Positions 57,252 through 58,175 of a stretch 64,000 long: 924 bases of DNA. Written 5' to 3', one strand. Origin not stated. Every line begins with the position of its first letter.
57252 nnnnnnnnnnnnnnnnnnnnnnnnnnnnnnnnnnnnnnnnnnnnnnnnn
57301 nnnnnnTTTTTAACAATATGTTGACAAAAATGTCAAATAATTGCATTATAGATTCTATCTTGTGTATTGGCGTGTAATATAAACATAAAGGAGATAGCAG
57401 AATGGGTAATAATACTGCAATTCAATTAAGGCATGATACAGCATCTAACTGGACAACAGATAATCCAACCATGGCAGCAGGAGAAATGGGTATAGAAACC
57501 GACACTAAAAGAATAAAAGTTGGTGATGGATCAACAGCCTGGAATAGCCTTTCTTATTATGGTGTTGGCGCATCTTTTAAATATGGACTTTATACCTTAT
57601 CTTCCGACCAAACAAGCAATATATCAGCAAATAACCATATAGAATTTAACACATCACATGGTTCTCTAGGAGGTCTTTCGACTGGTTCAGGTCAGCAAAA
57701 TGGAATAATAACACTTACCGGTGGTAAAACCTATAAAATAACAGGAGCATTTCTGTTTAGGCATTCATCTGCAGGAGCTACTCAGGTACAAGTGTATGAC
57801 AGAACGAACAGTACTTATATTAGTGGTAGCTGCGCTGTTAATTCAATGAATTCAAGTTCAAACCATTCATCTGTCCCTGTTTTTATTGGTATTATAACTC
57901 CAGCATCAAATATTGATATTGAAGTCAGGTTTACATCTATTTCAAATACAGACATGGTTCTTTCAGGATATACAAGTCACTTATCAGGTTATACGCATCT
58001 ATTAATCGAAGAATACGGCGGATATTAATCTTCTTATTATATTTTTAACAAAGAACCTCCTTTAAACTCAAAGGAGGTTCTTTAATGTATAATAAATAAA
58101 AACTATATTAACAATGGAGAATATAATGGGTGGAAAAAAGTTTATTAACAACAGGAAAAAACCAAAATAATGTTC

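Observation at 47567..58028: Two divergent tail-fibre-like paralogues, each with its own promoter and terminator, embedded in a nonulosonic-acid island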

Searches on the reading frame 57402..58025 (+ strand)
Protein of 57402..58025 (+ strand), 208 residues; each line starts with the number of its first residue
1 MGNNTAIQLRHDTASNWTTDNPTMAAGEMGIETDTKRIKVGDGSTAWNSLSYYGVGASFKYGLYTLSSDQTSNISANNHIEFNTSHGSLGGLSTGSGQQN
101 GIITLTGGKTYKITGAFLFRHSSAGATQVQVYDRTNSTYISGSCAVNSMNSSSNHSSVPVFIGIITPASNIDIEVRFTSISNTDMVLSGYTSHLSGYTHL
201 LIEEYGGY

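Call 4: search_protein_families(library=pfam, proteins=[window:57402-58025:+], max_evalue=1)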
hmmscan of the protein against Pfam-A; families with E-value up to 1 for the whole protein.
window:57402-58025:+ (208 aa): 3 families
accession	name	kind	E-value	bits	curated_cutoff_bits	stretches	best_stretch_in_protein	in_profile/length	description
PF18454.7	Mtd_N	-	6.2e-15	55.3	26.3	1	7-45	1-37/37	Major tropism determinant N-terminal domain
PF07076.17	DUF1344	-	0.026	14.7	23.1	1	103-137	18-52/60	Protein of unknown function (DUF1344)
PF14889.11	PBP-Tp47_a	-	0.071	13.1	25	1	90-196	58-162/164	Penicillin-binding protein Tp47 domain a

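Call 5: search_protein_families(library=phrogs, proteins=[window:57402-58025:+], max_evalue=1)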
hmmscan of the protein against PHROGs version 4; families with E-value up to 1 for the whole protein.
window:57402-58025:+ (208 aa): 19 families
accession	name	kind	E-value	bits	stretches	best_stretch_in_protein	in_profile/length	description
phrog_697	-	head and packaging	2e-17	62.9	1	6-52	4-50/2079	structural protein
phrog_12269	-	unknown function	1e-14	55.6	1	58-193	203-327/495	-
phrog_31660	-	tail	3.2e-13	50.9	1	9-60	12-63/182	tail fiber protein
phrog_24754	-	tail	3.7e-13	50.8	1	3-55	3-55/202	tail fiber protein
phrog_27786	-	tail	2.3e-12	47.2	1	1-130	1-134/729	tail spike protein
phrog_19976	-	tail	4.1e-11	43.8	1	8-54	11-61/256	tail assembly protein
phrog_6049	-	tail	8.9e-11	42.9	1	7-54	11-58/337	tail fiber protein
phrog_38417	-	other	4e-10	40.4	1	9-53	6-50/312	hyaluronidase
phrog_33904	-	tail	8.2e-10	38.9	1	6-54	3-51/542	tail fiber protein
phrog_23595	-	tail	4.1e-09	36.9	1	5-75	3-74/440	minor tail protein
phrog_19200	-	head and packaging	9.6e-08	32.6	1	6-57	11-62/268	virion structural protein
phrog_24580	-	tail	1.2e-07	32.1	1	7-54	4-51/292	tail fiber protein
phrog_21562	-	tail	1.4e-07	31.9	1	8-153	8-97/324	tail protein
phrog_11419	-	tail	1.1e-06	27.8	1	3-54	93-145/1063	tail fiber protein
phrog_2332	-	other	0.00029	21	1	6-57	8-56/343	hyaluronidase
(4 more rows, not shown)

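Call 6: search_protein_families(library=ncbifam, proteins=[window:57402-58025:+], max_evalue=1)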
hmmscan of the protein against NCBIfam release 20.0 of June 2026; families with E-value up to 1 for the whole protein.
window:57402-58025:+ (208 aa): 0 families

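Call 12: find_homologous_proteins(query=window:57402-58025:+, max_evalue=0.001)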
Query window:57402-58025:+ (208 aa): 169 proteins with E <= 0.001 among 246 candidates; the best 120 are listed.
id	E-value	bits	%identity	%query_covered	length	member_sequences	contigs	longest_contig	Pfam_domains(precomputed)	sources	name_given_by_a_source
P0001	2.1e-129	447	100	100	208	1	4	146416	PF18454.8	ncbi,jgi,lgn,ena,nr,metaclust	ncbi:MAG: hypothetical protein A2Y25_01670 [Candidatus Melainabacteria bacterium GWF2_37_15]|nr:MAG:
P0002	6.9e-78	279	65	100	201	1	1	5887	PF18454.8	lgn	-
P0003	6.3e-72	259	63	100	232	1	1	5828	PF18454.8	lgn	-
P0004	2.9e-70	254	62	99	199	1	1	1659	PF18454.8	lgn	-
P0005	1.1e-69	252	63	100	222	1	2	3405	PF18454.8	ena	-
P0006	2.0e-69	251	60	100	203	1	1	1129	PF18454.8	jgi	jgi:hypothetical protein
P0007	7.1e-69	249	62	100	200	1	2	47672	PF18454.8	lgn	-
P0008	2.6e-67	244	60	98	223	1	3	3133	PF18454.8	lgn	-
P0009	2.6e-67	244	63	99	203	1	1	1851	PF18454.8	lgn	-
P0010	4.9e-66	240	61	99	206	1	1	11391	PF18454.8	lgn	-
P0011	5.0e-66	240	57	99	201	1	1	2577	PF18454.8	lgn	-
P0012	6.6e-65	236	60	99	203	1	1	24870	PF18454.8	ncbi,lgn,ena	ncbi:MAG: hypothetical protein WCG23_09590 [bacterium]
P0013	1.6e-64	235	59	99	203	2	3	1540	PF18454.8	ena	-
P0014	2.4e-63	231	58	99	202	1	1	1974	PF18454.8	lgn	-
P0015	3.5e-63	231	58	100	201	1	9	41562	PF18454.8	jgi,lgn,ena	-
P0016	4.0e-63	231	58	99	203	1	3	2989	PF18454.8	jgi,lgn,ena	-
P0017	7.5e-63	230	56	100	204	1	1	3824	PF18454.8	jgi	jgi:hypothetical protein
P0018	8.3e-63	230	59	99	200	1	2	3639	PF18454.8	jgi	-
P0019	4.2e-62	227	56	99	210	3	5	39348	PF18454.8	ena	-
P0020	5.2e-62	227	59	99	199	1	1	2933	PF18454.8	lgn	-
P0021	6.6e-62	227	57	100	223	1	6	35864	PF18454.8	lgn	-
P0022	1.5e-60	222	59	99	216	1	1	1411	PF18454.8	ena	-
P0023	8.5e-59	216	56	97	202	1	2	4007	PF18454.8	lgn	-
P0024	8.6e-59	216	56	99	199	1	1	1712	PF18454.8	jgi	jgi:hypothetical protein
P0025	2.2e-55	205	52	99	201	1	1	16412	PF18454.8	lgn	-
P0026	3.5e-55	205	54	99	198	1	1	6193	PF18454.8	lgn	-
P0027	1.6e-53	199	54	99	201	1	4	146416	PF18454.8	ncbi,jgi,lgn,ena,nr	ncbi:MAG: hypothetical protein A2Y25_01620 [Candidatus Melainabacteria bacterium GWF2_37_15]|nr:MAG:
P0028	3.4e-53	198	51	99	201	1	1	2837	PF18454.8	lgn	-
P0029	4.7e-53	198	54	99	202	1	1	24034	PF18454.8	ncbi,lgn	-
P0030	6.4e-53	197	54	100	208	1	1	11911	PF18454.8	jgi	-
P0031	1.3e-52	196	52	98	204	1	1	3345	PF18454.8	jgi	jgi:fluoride ion exporter CrcB/FEX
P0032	2.0e-52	196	52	97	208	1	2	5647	PF18454.8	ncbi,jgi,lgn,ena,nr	ncbi:MAG: hypothetical protein GX568_05590 [Candidatus Gastranaerophilales bacterium]|nr:hypothetica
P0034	1.8e-51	193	55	99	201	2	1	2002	PF18454.8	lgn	-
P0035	2.4e-51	192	50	99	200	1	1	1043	PF18454.8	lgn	-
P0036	1.2e-50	190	54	99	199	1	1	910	PF18454.8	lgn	-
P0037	2.0e-49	186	50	98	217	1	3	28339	PF18454.8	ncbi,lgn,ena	-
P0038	1.8e-44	170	48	99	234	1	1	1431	PF18454.8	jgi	jgi:hypothetical protein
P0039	4.5e-44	168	48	99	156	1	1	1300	PF18454.8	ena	-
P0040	4.7e-44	168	50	99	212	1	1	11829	PF18454.8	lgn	-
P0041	1.6e-42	163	48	84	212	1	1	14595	PF18454.8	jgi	jgi:hypothetical protein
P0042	7.2e-42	161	44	99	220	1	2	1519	PF18454.8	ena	-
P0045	2.0e-37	147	46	100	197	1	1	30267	PF18454.8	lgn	-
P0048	1.7e-27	114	46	74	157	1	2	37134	-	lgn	-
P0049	2.2e-22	98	60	23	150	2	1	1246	PF18454.8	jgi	jgi:hypothetical protein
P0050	3.6e-21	94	58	23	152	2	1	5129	PF18454.8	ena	-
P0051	1.3e-19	89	46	26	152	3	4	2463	PF18454.8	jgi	jgi:hypothetical protein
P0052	1.8e-19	88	65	19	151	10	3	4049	PF18454.8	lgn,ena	-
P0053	1.7e-17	82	51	23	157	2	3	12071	PF18454.8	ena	-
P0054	3.9e-17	81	61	35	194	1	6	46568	PF18454.8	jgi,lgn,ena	-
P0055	5.2e-16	77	78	22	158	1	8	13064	PF18454.8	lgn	-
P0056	6.2e-16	77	52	38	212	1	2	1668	PF18454.8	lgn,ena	-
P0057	1.6e-15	75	69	26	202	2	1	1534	PF18454.8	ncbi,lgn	-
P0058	1.8e-15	75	70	25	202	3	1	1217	PF18454.8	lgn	-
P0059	3.0e-15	74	65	30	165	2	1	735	PF18454.8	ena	-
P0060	3.0e-15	74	79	23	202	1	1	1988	PF18454.8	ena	-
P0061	8.1e-15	73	67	26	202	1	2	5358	PF18454.8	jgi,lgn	-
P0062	8.6e-15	73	60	29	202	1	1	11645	PF18454.8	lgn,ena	-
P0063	1.8e-14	72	60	29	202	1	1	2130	PF18454.8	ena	-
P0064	2.2e-14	72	58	29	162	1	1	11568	PF18454.8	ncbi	-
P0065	2.2e-14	72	58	29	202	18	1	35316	PF18454.8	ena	-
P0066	3.3e-14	71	73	20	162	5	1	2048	PF18454.8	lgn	-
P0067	4.9e-14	70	60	29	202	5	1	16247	PF18454.8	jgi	jgi:hypothetical protein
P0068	5.3e-14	70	75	25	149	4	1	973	PF18454.8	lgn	-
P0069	5.9e-14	70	78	22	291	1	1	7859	PF18454.8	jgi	-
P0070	6.0e-14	70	64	25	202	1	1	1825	PF18454.8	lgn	-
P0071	6.2e-14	70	72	24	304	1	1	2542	PF18454.8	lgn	-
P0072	7.2e-14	70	74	22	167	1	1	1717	PF18454.8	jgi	-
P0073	7.9e-14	70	73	23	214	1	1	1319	PF18454.8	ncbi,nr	ncbi:MAG: hypothetical protein EB119_10265, partial [Synechococcaceae bacterium WBB_34_004]|nr:hypot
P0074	1.1e-13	69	65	26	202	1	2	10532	PF18454.8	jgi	-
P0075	1.2e-13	69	65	25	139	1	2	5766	PF18454.8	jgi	jgi:Major tropism determinant N-terminal domain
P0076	1.3e-13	69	76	22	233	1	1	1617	PF26209.2,PF18454.8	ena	-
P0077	1.8e-13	69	71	20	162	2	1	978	PF18454.8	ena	-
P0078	2.4e-13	68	74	22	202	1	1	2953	PF18454.8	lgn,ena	-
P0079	2.8e-13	68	74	24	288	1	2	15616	PF18454.8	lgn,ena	-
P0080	2.9e-13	68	72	22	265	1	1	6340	PF18454.8,PF03406.19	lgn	-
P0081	3.5e-13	68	73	24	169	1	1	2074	PF18454.8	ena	-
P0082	3.6e-13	68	67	25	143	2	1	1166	PF18454.8,PF12789.13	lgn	-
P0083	4.8e-13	67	76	22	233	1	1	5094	PF26209.2,PF18454.8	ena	-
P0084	5.0e-13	67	73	24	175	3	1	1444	PF18454.8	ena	-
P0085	5.4e-13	67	74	22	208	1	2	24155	PF18454.8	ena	-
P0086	6.5e-13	67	72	22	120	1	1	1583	PF18454.8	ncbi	-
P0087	7.1e-13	67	65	21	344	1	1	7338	PF18454.8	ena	-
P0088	9.1e-13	66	67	25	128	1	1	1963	PF18454.8,PF12789.13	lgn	-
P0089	1.1e-12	66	60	31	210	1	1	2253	PF18454.8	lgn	-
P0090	1.1e-12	66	60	31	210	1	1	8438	PF18454.8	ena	-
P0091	1.2e-12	66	74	22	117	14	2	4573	PF18454.8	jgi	jgi:hypothetical protein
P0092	1.3e-12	66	65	25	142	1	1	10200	PF18454.8,PF12789.13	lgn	-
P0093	1.4e-12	66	74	22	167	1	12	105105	PF18454.8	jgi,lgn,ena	-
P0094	1.4e-12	66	74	22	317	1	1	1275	PF18454.8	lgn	-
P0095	1.7e-12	65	72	22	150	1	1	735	PF18454.8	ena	-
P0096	1.7e-12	65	63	24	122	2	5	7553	PF18454.8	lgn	-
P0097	1.8e-12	65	67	25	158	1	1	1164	PF18454.8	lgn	-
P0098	2.0e-12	65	54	36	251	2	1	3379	PF18454.8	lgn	-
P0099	2.1e-12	65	69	25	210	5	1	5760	PF18454.8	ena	-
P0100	2.2e-12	65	71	24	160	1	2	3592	PF18454.8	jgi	jgi:hypothetical protein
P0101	2.2e-12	65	69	23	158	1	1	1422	PF18454.8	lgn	-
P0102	2.3e-12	65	74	22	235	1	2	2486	PF26209.2,PF18454.8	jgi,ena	-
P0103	2.8e-12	65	72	22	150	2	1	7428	PF18454.8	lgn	-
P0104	2.9e-12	65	76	22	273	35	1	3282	PF26209.2,PF18454.8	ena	-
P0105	2.9e-12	65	65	25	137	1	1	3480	PF18454.8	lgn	-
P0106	3.3e-12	65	43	53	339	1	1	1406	PF26209.2,PF18454.8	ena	-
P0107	3.3e-12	65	67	24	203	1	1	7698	PF18454.8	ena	-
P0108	3.6e-12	64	74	22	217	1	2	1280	PF18454.8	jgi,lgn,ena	-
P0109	4.9e-12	64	70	22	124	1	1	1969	PF18454.8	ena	-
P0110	5.2e-12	64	74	22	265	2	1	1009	PF18454.8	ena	-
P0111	5.2e-12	64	49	40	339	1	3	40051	PF18454.8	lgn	-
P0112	5.8e-12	64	74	22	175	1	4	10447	PF18454.8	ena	-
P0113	5.9e-12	64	76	22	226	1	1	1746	PF18454.8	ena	-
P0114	6.3e-12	64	37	62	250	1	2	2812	PF18454.8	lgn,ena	-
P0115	7.1e-12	63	76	22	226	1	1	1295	PF18454.8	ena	-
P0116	8.0e-12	63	74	22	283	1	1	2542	PF18454.8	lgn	-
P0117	8.6e-12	63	65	25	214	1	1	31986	PF18454.8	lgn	-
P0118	9.1e-12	63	67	25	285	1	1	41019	PF18454.8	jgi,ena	jgi:hypothetical protein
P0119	9.4e-12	63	78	20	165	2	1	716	PF13489.13,PF18454.8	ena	-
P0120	9.8e-12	63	63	25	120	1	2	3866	PF18454.8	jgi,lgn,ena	jgi:hypothetical protein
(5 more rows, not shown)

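Call 20: find_encoding_contigs(protein=P0007, flank=10000, max_places=2)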
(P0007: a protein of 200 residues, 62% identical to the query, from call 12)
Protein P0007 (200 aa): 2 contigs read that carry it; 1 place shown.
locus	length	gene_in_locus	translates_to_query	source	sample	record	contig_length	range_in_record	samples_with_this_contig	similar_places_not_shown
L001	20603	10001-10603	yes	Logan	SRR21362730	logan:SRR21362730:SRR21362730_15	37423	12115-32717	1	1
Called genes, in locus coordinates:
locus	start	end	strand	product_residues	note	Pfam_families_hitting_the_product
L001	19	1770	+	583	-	PF01590:GAF, PF13185:GAF_2, PF13492:GAF_3 (weak), PF13487:HD_5, PF01966:HD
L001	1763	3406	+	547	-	PF12569:NatA_aux_su (faint), PF23914:TPR_CcmH_CycH (faint), PF07719:TPR_2 (faint), PF13428:TPR_14 (faint), PF13432:TPR_16 (faint), PF25064:ARM_TT21_5th (faint), PF14559:TPR_19 (faint), PF00515:TPR_1 (faint), +3 more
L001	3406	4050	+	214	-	PF00072:Response_reg, PF00196:GerE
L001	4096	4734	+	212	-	PF00072:Response_reg, PF00196:GerE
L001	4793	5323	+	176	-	PF13599:Pentapeptide_4, PF13576:Pentapeptide_3 (faint), PF25296:Decapeptide (faint), PF00805:Pentapeptide (weak)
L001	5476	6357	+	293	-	-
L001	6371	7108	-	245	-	PF04402:SIMPL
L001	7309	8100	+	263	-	PF02129:Peptidase_S15 (faint), PF20434:BD-FAE, PF12146:Hydrolase_4, PF00561:Abhydrolase_1, PF12697:Abhydrolase_6, PF00326:Peptidase_S9, PF01738:DLH (faint), PF05448:AXE1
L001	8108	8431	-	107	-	PF00085:Thioredoxin, PF00578:AhpC-TSA (faint), PF13899:Thioredoxin_7 (faint), PF13098:Thioredoxin_2, PF13905:Thioredoxin_8 (faint)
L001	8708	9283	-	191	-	PF02417:Chromate_transp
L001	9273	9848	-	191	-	PF02417:Chromate_transp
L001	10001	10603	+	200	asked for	PF18454:Mtd_N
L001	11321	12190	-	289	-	PF01256:Carb_kinase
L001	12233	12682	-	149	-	PF00588:SpoU_methylase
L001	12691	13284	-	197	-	PF01066:CDP-OH_P_transf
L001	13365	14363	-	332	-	PF01408:GFO_IDH_MocA, PF02894:GFO_IDH_MocA_C, PF22725:GFO_IDH_MocA_C3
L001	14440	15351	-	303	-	-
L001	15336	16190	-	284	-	PF02569:Pantoate_ligase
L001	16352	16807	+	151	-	-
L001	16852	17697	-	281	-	PF02548:Pantoate_transf, PF13714:PEP_mutase (weak)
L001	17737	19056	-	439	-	PF01933:CofD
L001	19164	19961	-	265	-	PF03746:LamB_YcsF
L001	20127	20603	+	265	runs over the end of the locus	PF20318:DUF6613 (weak)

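Call 21: find_encoding_contigs(protein=P0015, flank=10000, max_places=2)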
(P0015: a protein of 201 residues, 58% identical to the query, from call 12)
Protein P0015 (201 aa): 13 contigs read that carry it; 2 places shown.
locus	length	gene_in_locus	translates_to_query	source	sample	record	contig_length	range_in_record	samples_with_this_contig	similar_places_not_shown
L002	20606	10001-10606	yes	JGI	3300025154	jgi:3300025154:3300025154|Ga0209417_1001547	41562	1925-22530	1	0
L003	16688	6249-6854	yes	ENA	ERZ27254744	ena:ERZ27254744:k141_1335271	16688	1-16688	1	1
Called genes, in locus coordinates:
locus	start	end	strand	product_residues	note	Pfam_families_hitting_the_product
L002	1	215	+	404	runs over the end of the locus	-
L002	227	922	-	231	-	PF00089:Trypsin, PF13365:Trypsin_2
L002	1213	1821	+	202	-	PF07238:PilZ (weak)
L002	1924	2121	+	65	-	-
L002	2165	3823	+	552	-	PF00672:HAMP, PF00512:HisKA (weak), PF02518:HATPase_c, PF14501:HATPase_c_5 (weak)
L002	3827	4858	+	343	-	PF00072:Response_reg, PF13487:HD_5, PF01966:HD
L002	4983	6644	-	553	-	PF13431:TPR_17 (weak), PF14559:TPR_19 (weak), PF13432:TPR_16 (weak), PF13414:TPR_11 (weak), PF07719:TPR_2 (weak), PF13414:TPR_11, PF00515:TPR_1 (weak), PF13414:TPR_11 (weak), +16 more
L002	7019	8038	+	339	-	PF03102:NeuB, PF08666:SAF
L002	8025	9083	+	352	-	PF04055:Radical_SAM, PF13186:SPASM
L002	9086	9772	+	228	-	PF02348:CTP_transf_3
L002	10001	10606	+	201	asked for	PF18454:Mtd_N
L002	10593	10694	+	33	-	-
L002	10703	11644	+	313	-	-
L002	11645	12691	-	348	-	PF13489:Methyltransf_23 (weak), PF08241:Methyltransf_11 (weak)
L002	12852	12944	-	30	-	-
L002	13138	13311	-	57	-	-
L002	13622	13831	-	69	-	PF18454:Mtd_N (weak)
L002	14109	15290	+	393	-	PF13439:Glyco_transf_4 (weak), PF00534:Glycos_transf_1, PF13692:Glyco_trans_1_4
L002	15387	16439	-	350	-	PF01594:AI-2E_transport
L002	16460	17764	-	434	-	PF02885:Glycos_trans_3N, PF00591:Glycos_transf_3, PF07831:PYNP_C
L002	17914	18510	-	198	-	PF21447:Ppx-GppA_III, PF24391:HD-CE (weak), PF01966:HD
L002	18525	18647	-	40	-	-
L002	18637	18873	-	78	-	-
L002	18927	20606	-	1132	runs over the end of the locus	PF01627:Hpt, PF02895:H-kinase_dim, PF02518:HATPase_c, PF01584:CheW, PF00072:Response_reg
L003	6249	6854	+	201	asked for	PF18454:Mtd_N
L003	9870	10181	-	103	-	PF18454:Mtd_N (weak)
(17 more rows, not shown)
